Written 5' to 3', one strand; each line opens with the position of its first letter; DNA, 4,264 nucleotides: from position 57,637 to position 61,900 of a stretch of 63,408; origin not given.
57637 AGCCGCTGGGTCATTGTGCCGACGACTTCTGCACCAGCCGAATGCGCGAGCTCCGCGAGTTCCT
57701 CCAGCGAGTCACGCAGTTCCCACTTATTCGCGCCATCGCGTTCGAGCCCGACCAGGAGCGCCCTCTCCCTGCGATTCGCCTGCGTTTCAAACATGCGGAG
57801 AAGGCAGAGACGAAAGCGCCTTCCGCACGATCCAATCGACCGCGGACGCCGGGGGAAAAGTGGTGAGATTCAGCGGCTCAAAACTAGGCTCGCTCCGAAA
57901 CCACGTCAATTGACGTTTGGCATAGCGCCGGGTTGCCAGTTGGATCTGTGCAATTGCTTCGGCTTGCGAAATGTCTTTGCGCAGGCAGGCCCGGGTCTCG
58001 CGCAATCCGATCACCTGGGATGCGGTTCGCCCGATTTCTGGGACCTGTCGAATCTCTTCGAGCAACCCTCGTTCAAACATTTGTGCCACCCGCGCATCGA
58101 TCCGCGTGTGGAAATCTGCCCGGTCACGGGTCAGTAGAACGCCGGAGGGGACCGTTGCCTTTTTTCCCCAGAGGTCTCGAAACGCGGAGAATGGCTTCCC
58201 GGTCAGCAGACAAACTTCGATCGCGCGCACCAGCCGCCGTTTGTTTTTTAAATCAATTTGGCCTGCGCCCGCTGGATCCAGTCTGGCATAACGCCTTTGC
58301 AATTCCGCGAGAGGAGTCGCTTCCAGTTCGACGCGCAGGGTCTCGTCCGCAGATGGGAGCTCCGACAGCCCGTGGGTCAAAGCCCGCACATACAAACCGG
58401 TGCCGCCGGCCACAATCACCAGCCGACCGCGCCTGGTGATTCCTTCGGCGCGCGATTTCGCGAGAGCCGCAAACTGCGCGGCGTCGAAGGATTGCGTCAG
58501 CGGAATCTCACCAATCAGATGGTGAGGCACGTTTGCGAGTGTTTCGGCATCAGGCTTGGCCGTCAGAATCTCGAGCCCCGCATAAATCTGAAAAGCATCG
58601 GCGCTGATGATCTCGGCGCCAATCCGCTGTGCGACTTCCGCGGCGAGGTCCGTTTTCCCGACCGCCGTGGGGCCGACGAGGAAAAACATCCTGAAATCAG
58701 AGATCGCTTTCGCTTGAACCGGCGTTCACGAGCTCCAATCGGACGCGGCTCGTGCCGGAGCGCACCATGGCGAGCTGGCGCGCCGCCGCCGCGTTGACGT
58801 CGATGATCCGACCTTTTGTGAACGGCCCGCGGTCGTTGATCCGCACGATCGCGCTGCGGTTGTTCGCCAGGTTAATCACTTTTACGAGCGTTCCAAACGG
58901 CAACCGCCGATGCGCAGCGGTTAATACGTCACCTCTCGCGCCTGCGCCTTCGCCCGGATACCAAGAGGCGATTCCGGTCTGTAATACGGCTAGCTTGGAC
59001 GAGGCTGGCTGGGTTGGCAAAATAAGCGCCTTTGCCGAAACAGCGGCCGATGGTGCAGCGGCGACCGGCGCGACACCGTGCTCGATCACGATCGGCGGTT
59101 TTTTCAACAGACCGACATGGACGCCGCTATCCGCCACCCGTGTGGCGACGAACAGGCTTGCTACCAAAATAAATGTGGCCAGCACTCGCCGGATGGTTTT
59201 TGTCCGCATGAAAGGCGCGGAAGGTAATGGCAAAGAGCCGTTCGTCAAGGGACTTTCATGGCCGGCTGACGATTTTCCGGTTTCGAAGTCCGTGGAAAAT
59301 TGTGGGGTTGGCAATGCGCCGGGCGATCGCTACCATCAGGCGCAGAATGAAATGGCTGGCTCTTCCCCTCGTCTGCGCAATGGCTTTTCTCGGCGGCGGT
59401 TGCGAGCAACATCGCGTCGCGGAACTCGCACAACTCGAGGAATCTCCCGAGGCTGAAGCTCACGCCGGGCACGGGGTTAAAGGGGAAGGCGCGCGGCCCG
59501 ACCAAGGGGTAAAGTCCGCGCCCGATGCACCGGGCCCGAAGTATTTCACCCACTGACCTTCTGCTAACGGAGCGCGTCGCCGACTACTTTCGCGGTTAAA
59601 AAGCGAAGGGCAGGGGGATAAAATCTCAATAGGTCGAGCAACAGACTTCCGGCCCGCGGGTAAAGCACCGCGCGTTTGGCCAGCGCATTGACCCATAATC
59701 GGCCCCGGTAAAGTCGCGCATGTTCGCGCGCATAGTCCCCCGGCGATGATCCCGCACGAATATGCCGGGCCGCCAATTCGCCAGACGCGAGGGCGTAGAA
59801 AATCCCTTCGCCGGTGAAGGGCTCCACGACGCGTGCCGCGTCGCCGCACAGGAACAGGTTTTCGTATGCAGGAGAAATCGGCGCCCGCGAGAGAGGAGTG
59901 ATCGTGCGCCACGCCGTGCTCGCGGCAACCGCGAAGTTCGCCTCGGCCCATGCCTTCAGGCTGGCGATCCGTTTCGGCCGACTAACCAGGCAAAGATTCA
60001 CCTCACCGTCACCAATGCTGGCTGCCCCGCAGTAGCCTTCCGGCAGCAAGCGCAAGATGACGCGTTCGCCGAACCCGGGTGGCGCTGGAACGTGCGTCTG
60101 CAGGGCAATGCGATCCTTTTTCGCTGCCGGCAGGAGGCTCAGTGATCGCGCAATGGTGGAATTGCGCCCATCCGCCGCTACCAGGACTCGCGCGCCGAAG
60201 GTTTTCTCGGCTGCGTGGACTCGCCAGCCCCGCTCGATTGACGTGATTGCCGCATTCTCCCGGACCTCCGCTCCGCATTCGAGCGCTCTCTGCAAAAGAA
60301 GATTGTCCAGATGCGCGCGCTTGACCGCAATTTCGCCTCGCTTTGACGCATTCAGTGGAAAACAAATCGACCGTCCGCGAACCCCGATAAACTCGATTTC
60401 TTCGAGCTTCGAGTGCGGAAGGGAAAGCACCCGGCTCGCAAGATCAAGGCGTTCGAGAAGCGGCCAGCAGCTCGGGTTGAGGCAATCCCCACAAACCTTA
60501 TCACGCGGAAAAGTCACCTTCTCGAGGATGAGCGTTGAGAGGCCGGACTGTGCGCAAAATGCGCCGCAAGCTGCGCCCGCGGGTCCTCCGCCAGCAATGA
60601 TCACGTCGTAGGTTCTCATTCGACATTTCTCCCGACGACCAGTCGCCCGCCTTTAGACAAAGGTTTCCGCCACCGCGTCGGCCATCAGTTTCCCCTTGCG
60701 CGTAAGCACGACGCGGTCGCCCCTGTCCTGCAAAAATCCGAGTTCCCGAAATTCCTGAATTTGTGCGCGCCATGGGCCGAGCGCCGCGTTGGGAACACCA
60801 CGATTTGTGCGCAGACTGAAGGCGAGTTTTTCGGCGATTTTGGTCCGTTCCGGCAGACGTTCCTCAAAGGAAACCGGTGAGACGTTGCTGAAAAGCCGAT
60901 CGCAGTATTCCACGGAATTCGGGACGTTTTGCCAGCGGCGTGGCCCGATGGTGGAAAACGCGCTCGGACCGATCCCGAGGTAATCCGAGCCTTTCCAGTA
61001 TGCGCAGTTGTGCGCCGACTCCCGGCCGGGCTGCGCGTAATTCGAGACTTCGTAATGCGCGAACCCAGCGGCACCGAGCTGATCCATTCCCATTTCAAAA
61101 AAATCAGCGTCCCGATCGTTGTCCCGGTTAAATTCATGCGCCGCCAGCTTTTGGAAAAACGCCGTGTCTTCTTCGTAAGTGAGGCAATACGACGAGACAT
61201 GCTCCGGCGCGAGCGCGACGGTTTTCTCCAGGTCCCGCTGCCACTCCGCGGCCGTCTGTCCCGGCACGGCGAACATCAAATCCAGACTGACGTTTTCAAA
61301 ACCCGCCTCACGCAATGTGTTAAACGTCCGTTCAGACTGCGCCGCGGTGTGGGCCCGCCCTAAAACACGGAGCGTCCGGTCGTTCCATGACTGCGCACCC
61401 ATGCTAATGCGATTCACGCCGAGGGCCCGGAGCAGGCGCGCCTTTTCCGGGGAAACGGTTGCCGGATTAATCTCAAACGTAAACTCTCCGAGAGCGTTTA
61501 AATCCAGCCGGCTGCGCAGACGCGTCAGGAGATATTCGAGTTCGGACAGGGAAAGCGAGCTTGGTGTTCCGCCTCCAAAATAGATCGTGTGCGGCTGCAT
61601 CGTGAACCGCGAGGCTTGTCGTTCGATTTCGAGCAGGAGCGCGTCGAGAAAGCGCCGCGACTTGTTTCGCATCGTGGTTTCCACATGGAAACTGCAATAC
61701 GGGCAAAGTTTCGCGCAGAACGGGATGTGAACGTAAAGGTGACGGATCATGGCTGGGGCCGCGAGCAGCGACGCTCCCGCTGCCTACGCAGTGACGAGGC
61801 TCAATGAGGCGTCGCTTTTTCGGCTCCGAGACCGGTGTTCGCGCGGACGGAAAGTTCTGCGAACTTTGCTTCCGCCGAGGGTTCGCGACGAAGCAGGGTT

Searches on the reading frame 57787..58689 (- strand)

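Call 51: search_protein_families(library=pfam, proteins=[window:57787-58689:-], max_evalue=0.001)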
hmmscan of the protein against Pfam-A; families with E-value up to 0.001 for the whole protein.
window:57787-58689:- (300 aa): 3 families
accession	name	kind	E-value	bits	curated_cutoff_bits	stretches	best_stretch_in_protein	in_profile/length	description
PF01715.23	IPPT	-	2.7e-69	234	23.6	1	34-266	1-242/243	IPP transferase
PF01745.22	IPT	-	1.1e-08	35.3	20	1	2-96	4-98/233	Isopentenyl transferase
PF13671.12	AAA_33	-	4e-05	24.4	27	1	1-93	1-75/143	AAA domain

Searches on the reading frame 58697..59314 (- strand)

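Call 78: search_protein_families(library=pfam, proteins=[window:58697-59314:-], max_evalue=0.0001)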
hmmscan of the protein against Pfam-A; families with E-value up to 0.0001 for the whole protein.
window:58697-59314:- (205 aa): 1 family
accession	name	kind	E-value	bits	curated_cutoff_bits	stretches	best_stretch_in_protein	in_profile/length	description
PF03330.24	DPBB_1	-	1.3e-19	70.7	28.8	1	112-192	2-82/83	Lytic transglycolase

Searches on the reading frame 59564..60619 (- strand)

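Call 78: search_protein_families(library=pfam, proteins=[window:59564-60619:-], max_evalue=0.0001)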
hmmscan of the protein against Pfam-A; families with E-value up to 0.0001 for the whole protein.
window:59564-60619:- (351 aa): 3 families
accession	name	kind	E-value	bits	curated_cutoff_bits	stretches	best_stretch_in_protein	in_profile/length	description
PF01494.25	FAD_binding_3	-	3.3e-17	63.2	22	1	4-162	2-169/349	FAD binding domain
PF01266.30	DAO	-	3.7e-08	33.7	27.9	0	105-284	152-351/353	FAD dependent oxidoreductase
PF00890.30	FAD_binding_2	-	1.5e-05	24.8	20.4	1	5-36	1-32/414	FAD binding domain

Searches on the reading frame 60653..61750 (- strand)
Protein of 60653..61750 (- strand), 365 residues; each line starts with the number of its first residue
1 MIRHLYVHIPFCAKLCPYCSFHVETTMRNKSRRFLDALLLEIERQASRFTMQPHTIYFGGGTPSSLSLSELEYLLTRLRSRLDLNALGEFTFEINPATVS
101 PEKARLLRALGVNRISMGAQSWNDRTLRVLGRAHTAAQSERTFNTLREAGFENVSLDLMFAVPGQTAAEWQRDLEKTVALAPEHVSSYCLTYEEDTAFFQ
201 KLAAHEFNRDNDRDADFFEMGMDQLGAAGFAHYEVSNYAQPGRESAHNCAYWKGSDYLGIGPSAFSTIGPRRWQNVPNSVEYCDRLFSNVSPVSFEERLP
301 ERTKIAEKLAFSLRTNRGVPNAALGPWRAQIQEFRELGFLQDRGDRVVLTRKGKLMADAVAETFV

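Call 78: search_protein_families(library=pfam, proteins=[window:60653-61750:-], max_evalue=0.0001)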
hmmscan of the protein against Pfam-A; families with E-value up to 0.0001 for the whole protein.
window:60653-61750:- (365 aa): 2 families
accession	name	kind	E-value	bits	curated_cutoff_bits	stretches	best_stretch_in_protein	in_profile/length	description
PF04055.27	Radical_SAM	-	1e-27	97.8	29.5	1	6-175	1-164/166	Radical SAM superfamily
PF06969.22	HemN_C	-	2e-05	25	24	0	300-355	2-66/67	HemN C-terminal domain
